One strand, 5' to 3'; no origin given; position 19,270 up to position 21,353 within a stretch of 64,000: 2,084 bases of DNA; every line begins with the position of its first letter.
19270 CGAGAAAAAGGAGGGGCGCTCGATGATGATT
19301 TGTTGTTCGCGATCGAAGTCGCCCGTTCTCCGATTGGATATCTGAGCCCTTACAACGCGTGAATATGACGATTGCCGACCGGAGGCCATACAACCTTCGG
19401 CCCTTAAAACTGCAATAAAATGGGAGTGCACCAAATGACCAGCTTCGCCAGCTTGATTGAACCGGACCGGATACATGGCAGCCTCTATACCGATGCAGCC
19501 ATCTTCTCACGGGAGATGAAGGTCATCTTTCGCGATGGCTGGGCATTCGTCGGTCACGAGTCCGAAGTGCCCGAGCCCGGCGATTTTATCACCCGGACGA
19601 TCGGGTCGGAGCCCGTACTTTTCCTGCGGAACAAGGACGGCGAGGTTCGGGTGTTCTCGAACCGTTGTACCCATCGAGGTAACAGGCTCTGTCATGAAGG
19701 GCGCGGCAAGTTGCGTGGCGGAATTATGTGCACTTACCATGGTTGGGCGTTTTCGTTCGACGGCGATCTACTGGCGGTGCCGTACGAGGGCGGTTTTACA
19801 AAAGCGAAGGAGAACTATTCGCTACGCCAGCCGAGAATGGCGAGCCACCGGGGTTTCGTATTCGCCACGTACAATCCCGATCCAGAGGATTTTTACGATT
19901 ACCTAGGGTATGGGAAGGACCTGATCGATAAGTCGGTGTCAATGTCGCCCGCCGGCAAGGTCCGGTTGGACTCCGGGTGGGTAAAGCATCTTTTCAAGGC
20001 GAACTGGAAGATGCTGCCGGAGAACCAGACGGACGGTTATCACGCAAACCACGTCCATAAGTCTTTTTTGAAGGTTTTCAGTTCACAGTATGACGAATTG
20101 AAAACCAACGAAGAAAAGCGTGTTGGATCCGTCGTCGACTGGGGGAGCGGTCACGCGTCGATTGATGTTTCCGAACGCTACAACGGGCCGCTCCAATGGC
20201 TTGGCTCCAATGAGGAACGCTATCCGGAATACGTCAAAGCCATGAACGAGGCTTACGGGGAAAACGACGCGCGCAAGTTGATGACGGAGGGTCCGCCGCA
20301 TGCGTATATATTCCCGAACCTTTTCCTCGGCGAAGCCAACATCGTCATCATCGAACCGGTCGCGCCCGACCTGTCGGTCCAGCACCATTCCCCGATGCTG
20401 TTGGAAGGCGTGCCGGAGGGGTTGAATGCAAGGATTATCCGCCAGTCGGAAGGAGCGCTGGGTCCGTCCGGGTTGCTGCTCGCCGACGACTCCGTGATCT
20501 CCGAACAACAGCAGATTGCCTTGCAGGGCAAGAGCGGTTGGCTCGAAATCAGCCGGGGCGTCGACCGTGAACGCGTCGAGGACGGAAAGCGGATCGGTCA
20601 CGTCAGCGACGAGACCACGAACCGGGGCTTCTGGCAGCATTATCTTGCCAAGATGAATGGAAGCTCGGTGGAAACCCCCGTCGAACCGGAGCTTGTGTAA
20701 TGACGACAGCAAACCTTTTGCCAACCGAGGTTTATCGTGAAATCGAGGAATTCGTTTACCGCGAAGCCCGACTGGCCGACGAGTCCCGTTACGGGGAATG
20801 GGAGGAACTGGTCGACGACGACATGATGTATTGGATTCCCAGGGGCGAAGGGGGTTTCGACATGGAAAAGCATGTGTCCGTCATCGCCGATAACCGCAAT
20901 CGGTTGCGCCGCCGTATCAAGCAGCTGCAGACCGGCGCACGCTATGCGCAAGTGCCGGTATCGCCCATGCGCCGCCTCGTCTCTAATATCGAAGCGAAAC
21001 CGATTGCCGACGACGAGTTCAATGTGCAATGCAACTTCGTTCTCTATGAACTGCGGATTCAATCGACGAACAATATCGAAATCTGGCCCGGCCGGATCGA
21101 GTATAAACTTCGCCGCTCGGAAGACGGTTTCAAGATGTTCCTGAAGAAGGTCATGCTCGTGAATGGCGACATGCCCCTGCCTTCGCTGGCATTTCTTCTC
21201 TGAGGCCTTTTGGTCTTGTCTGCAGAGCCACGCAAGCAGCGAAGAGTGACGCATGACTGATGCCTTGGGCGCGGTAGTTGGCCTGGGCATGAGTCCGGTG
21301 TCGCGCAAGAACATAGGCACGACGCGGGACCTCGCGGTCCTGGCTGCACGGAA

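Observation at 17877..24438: ipfABDEF-like aryl-alkanoyl-CoA dioxygenase / side-chain removal cluster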

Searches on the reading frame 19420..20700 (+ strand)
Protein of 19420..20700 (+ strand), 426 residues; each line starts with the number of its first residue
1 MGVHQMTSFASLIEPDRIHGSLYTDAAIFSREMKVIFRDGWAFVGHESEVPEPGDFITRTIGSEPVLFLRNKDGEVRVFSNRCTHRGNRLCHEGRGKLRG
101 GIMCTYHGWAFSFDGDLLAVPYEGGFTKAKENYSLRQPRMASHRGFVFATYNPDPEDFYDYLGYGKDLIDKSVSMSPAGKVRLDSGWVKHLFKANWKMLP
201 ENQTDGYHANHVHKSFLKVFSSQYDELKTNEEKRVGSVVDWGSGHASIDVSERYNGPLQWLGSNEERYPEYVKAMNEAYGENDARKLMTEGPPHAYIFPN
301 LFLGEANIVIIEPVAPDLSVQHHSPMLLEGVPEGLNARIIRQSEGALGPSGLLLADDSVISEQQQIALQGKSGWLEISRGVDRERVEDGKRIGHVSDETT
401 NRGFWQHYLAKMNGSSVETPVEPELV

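Call 3: search_protein_families(library=pfam, proteins=[window:19420-20700:+])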
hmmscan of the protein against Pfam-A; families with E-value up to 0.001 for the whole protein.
window:19420-20700:+ (426 aa): 2 families
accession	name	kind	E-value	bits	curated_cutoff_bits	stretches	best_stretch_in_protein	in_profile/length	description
PF00355.32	Rieske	-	5.8e-19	68.2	20.3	1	41-124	2-82/88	Rieske [2Fe-2S] domain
PF00848.25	Ring_hydroxyl_A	-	4.1e-08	33.8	24.9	1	187-412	9-206/208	Ring hydroxylating alpha subunit (catalytic domain)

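Call 4: search_protein_families(library=ncbifam, proteins=[window:19420-20700:+])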
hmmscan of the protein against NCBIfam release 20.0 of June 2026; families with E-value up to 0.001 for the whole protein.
window:19420-20700:+ (426 aa): 6 families
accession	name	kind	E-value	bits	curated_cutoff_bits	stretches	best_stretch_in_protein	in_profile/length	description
TIGR03229.1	benzo_1_2_benA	equivalog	8.9e-51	173.1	780.95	1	17-383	15-389/433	benzoate 1,2-dioxygenase large subunit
NF042946.1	3PPDioc_HcaE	equivalog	1.1e-43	149.9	830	1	16-416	14-433/450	3-phenylpropionate/cinnamic acid dioxygenase subunit alpha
TIGR03228.1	anthran_1_2_A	equivalog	5.5e-42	144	671.9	1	17-383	15-394/438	anthranilate 1,2-dioxygenase large subunit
NF058607.1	GlBtMonoOxGbcA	equivalog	2.3e-38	131.7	670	1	21-226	36-234/420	glycine betaine monooxygenase oxygenase subunit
NF041684.1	ant_diox_AndAc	equivalog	2.8e-37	128.3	750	1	17-214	22-223/418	anthranilate 1,2-dioxygenase large subunit AndAc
NF052579.1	BetMthstMoxSdmAMthl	equivalog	5.2e-08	32.2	600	1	63-148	39-123/351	4beta-methylsterol monooxygenase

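Call 21: find_homologous_proteins(query=window:19420-20700:+, max_evalue=1e-30)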
Query window:19420-20700:+ (426 aa): 1246 proteins with E <= 1e-30 among 5659 candidates; the best 120 are listed.
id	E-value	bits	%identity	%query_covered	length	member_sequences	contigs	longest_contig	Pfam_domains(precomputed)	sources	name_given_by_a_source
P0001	5.6e-286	966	97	99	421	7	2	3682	PF00355.33,PF00848.26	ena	-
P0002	1.9e-169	582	60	96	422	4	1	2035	PF00355.33,PF00848.26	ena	-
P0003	3.9e-169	581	60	95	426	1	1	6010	PF00355.33,PF00848.26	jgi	jgi:phenylpropionate dioxygenase-like ring-hydroxylating dioxygenase large terminal subunit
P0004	6.3e-169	580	60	96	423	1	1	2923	PF00355.33,PF00848.26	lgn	-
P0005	1.9e-168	579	60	95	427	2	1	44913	PF00355.33,PF00848.26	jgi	jgi:phenylpropionate dioxygenase-like ring-hydroxylating dioxygenase large terminal subunit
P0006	3.0e-168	578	60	95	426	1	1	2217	PF00355.33,PF00848.26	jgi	jgi:phenylpropionate dioxygenase-like ring-hydroxylating dioxygenase large terminal subunit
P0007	2.5e-167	575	59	96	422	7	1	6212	PF00355.33,PF00848.26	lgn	-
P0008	1.2e-166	573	60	96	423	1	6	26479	PF00355.33,PF00848.26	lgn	-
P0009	2.4e-166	572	60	96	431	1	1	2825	PF00355.33,PF00848.26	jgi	jgi:phenylpropionate dioxygenase-like ring-hydroxylating dioxygenase large terminal subunit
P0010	4.3e-166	571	59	96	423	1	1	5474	PF00355.33,PF00848.26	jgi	jgi:phenylpropionate dioxygenase-like ring-hydroxylating dioxygenase large terminal subunit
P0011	5.0e-166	571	59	97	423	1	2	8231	PF00355.33,PF00848.26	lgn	-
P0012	6.7e-166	570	59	95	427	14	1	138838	PF00355.33,PF00848.26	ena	-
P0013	6.8e-165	567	58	94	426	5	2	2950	PF00355.33,PF00848.26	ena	-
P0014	9.7e-165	567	58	96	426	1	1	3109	PF00355.33,PF00848.26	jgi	jgi:phenylpropionate dioxygenase-like ring-hydroxylating dioxygenase large terminal subunit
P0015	5.0e-164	564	59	96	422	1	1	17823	PF00355.33,PF00848.26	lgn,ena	-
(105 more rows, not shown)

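Call 22: find_encoding_contigs(protein=P0012, flank=10000, max_places=2)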
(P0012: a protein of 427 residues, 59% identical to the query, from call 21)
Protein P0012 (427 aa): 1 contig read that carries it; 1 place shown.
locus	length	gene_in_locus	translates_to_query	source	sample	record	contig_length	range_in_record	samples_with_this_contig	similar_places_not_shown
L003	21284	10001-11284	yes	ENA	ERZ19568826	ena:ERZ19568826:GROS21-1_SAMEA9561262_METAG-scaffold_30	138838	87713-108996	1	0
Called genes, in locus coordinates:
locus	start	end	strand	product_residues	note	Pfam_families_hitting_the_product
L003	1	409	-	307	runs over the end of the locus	PF01436:NHL (faint), PF08450:SGL, PF24684:Vgb_lyase (faint)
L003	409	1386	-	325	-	PF03401:TctC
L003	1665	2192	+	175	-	-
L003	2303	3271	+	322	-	PF03401:TctC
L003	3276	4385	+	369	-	PF02746:MR_MLE_N, PF13378:MR_MLE_C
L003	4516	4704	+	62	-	-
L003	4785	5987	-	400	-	PF05940:NnrS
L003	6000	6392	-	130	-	PF04247:SirB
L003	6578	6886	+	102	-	PF03992:ABM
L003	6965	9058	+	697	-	PF00378:ECH_1, PF16113:ECH_2, PF02737:3HCDH_N, PF00725:3HCDH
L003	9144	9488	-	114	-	PF01614:IclR_C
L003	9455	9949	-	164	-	-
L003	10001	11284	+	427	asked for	PF00355:Rieske, PF00848:Ring_hydroxyl_A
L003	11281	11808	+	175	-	PF00866:Ring_hydroxyl_B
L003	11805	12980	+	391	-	PF22691:Thiolase_C_1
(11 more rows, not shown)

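Call 23: find_encoding_contigs(protein=P0005, flank=10000, max_places=2)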
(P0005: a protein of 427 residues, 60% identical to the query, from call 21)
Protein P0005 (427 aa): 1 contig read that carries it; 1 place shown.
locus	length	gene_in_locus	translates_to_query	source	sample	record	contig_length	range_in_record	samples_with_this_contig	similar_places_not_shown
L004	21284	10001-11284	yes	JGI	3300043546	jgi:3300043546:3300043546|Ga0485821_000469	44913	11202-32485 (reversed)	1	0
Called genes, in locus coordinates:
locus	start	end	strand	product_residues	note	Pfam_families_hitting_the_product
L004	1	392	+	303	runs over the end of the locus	PF01522:Polysacc_deac_1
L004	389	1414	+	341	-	PF08240:ADH_N, PF00107:ADH_zinc_N, PF13602:ADH_zinc_N_2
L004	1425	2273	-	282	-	PF09339:HTH_IclR, PF12802:MarR_2, PF01614:IclR_C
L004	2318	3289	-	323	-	PF03401:TctC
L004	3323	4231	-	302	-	PF00106:adh_short, PF08659:KR, PF13561:adh_short_C2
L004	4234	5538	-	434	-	PF00355:Rieske, PF19301:LigXa_C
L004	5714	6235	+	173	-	PF09361:Phasin_2 (weak)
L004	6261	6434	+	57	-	-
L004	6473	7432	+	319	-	PF00903:Glyoxalase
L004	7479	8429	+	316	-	PF03401:TctC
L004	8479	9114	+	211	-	-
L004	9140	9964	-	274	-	PF09339:HTH_IclR (weak), PF01614:IclR_C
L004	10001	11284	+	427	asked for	PF00355:Rieske, PF00848:Ring_hydroxyl_A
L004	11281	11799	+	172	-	PF13577:SnoaL_4 (weak), PF00866:Ring_hydroxyl_B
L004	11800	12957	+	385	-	PF22691:Thiolase_C_1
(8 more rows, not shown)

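Call 24: find_related_loci(query=window:19420-20700:+, collection=genome_contigs, flank=10000)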
Query window:19420-20700:+ (426 aa) in genome_contigs; peptide patterns used: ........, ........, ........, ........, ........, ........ (x = any residue, [..] = any of these).
36 stretches matched a pattern; 5 encode a relative of the query (tblastn E <= 1e-3); 5 distinct loci.
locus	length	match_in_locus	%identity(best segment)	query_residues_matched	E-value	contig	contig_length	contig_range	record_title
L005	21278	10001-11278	97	1-426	0e+0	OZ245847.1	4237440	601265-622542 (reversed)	MAG: Rhodospirillales bacterium isolate a3b51f7d-2ba9-4b20-b109-360ef5d28540 genome assembly, chromosome: 1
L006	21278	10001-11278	97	1-426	0e+0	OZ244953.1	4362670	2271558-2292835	MAG: Rhodospirillales bacterium isolate 29706eec-3215-49e9-b6be-e243b0adebf5 genome assembly, chromosome: 1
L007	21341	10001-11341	43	2-425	3e-121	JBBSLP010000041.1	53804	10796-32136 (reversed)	MAG: Acidimicrobiales bacterium isolate metawrap_LS4_71 metawrap_LS4_71_K_413110_L_53804_cov_16.3177, whole genome shotg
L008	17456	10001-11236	42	8-413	2e-111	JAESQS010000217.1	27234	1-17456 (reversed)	MAG: Kordiimonadaceae bacterium isolate NORP235 CoAssembly_2622688, whole genome shotgun sequence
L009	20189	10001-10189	42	57-121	3e-10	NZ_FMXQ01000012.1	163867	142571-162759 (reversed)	Bauldia litoralis strain ATCC 35022, whole genome shotgun sequence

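Call 40: search_solved_structures(query=window:19420-20700:+, max_evalue=1e-20, show_alignments=1)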
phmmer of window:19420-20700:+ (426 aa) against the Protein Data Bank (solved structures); distinct sequences matched with E-value up to 1e-20: 29.
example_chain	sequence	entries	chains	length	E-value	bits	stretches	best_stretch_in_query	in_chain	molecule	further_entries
7yls_B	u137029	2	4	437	2.6e-50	174.7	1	9-409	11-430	Rieske (2Fe-2S) domain protein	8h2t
9o71_A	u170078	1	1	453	1.3e-49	172.4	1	9-409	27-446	Phenylpropionate dioxygenase-like ring-hydroxylating dioxygenase large terminal subunit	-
1uli_A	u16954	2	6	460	5.6e-42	147.2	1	16-211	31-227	biphenyl dioxygenase large subunit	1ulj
5xbp_A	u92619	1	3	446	6.2e-40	140.5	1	5-415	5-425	3NT oxygenase alpha subunit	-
3en1_A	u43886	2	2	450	2.3e-39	138.6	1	16-413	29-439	Benzene 1,2-dioxygenase subunit alpha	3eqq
9vdb_A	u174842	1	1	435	3.2e-39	138.1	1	18-218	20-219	Ring hydroxylating dioxygenase, alpha subunit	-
2bmo_A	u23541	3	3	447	1.9e-38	135.6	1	7-415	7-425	OXYGENASE-ALPHA NBDO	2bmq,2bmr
2gbw_A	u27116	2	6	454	6.3e-38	133.9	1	21-222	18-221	Biphenyl 2,3-Dioxygenase Alpha Subunit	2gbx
2xsh_A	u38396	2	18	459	7.1e-38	133.7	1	19-413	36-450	BIPHENYL DIOXYGENASE SUBUNIT ALPHA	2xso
2xr8_A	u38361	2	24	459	9.2e-38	133.3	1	19-412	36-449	BIPHENYL DIOXYGENASE SUBUNIT ALPHA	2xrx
5aeu_A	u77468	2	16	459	1.6e-37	132.5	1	19-215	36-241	BIPHENYL DIOXYGENASE SUBUNIT ALPHA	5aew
2yfi_A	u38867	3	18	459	1.9e-37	132.3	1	19-215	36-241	BIPHENYL DIOXYGENASE SUBUNIT ALPHA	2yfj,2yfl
8k0a_A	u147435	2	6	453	3.6e-37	131.3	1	16-415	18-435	3-phenylpropionate/cinnamic acid dioxygenase subunit alpha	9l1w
2ckf_A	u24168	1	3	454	1.7e-36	129.1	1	22-359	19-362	RING-HYDROXYLATING DIOXYGENASE ALPHA SUBUNIT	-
2hmj_A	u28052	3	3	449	2e-35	125.6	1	22-415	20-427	Naphthalene 1,2-dioxygenase alpha subunit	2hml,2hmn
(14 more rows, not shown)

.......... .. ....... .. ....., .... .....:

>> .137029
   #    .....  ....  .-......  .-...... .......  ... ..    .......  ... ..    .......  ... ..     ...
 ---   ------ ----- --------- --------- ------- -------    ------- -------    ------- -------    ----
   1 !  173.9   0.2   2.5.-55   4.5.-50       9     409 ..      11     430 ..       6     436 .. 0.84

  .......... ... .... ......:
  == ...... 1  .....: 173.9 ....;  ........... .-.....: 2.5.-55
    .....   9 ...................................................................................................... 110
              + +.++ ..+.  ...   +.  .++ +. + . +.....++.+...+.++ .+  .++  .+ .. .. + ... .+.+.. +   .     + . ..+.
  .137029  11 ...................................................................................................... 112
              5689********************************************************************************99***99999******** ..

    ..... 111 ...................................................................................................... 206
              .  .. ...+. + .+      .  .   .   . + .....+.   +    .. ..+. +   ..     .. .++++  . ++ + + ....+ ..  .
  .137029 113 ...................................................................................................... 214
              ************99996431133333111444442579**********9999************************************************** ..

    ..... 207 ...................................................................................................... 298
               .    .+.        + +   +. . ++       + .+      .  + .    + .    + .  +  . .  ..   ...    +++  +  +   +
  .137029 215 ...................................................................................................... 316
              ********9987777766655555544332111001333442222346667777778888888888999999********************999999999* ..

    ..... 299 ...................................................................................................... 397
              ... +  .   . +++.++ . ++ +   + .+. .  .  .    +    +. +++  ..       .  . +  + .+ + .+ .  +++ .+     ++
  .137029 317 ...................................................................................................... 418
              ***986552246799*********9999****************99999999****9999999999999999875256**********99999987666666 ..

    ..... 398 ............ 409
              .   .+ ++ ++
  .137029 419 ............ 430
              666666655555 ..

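Call 77: find_related_loci(query=A1, collection=metagenome_contigs, flank=10000)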
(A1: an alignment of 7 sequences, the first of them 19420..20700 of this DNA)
Query A1 (426 aa) in metagenome_contigs; peptide patterns used: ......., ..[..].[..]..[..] (x = any residue, [..] = any of these).
600 stretches matched a pattern (row limit reached: there are more); 397 encode a relative of the query (tblastn E <= 1e-3); the best 80 are kept; 80 distinct loci.
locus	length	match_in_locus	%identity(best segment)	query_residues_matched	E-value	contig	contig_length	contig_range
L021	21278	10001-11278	97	1-426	0e+0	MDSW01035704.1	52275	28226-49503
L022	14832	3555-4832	97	1-426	0e+0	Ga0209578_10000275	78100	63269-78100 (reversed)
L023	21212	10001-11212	57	9-412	3e-162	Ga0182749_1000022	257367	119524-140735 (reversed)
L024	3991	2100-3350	56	7-422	5e-165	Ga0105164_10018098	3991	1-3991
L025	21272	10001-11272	55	3-424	2e-154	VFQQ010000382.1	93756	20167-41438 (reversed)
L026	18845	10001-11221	55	9-413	4e-153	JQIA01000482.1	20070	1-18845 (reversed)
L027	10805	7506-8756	55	7-423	1e-151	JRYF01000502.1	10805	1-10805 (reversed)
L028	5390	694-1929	54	6-416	7e-153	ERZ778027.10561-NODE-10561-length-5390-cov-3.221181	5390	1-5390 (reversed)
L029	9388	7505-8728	55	9-415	1e-150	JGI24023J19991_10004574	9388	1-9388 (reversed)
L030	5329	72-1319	54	1-414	3e-152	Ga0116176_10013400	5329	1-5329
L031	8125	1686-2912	54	8-413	1e-150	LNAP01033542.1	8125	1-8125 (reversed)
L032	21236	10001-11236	53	6-416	1e-150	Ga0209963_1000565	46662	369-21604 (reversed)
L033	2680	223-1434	55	11-413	1e-158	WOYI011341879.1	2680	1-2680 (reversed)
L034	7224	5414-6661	52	1-413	2e-149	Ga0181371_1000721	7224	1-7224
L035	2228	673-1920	52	1-413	6e-160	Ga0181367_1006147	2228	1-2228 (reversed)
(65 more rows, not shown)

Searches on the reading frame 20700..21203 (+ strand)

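Call 3: search_protein_families(library=pfam, proteins=[window:20700-21203:+])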
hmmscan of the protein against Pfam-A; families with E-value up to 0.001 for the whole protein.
window:20700-21203:+ (167 aa): 2 families
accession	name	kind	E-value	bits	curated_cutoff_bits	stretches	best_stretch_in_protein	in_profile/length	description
PF00866.24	Ring_hydroxyl_B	-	1.6e-27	96.8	27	1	21-155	1-139/144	Ring hydroxylating beta subunit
PF13577.12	SnoaL_4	-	0.00049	20.5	24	1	10-146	4-122/126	SnoaL-like domain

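Call 4: search_protein_families(library=ncbifam, proteins=[window:20700-21203:+])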
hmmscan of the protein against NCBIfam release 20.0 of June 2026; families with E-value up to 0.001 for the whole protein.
window:20700-21203:+ (167 aa): 5 families
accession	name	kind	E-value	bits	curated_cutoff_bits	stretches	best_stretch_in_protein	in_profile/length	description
NF007479.0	PRK10069.1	subfamily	9.2e-27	94.2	145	1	8-159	17-177/185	3-phenylpropionate/cinnamic acid dioxygenase subunit beta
NF042947.1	3PPDioc_HcaF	equivalog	5e-22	78.6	230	1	7-154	4-159/172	3-phenylpropionate/cinnamic acid dioxygenase subunit beta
TIGR03232.1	benzo_1_2_benB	equivalog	8.1e-14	51.8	225.55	1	15-155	1-143/155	benzoate 1,2-dioxygenase small subunit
TIGR03231.1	anthran_1_2_B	equivalog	3.5e-10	40.3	213.5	1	15-156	1-144/155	anthranilate 1,2-dioxygenase small subunit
NF041685.1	ant_diox_AndAd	equivalog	6.9e-08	32.2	230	1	12-152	5-141/155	anthranilate 1,2-dioxygenase small subunit AndAd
